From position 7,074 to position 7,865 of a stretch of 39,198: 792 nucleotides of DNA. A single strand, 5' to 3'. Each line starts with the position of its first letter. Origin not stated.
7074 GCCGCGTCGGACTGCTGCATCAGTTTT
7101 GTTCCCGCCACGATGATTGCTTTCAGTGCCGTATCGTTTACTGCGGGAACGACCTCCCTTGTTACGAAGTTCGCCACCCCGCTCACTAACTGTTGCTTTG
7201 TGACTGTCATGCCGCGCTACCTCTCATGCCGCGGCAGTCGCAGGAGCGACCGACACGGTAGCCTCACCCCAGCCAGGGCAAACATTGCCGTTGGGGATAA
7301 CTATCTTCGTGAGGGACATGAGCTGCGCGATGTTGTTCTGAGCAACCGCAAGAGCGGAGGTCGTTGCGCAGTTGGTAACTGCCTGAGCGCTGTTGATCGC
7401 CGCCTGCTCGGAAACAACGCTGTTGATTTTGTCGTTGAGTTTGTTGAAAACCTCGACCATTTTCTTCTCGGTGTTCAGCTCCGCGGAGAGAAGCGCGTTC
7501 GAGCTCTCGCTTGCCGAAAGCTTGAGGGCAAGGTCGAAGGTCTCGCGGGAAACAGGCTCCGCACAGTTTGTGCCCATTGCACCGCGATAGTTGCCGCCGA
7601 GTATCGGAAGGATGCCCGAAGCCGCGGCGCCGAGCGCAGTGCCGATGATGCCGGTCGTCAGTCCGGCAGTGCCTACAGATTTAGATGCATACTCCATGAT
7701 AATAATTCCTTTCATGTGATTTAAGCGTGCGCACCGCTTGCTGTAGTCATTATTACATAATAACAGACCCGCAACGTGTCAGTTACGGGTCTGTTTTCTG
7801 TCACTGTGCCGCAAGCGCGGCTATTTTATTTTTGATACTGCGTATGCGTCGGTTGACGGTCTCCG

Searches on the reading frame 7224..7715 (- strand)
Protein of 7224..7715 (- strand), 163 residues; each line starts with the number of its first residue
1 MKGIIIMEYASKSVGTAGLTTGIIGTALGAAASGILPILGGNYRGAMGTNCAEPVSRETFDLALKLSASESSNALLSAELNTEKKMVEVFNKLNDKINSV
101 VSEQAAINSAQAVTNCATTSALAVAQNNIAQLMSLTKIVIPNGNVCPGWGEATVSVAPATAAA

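Call 8: search_protein_families(library=phrogs, proteins=[window:7224-7715:-], max_evalue=0.001)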
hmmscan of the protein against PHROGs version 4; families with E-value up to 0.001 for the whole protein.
window:7224-7715:- (163 aa): 0 families

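Call 69: search_protein_families(library=ncbifam, proteins=[window:7224-7715:-], max_evalue=0.01)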
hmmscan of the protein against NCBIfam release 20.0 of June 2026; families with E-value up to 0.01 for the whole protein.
window:7224-7715:- (163 aa): 1 family
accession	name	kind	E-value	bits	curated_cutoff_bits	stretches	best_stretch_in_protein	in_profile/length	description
TIGR03953.1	rplD_bact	equivalog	0.0093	15.3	130.1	0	79-141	116-179/188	50S ribosomal protein L4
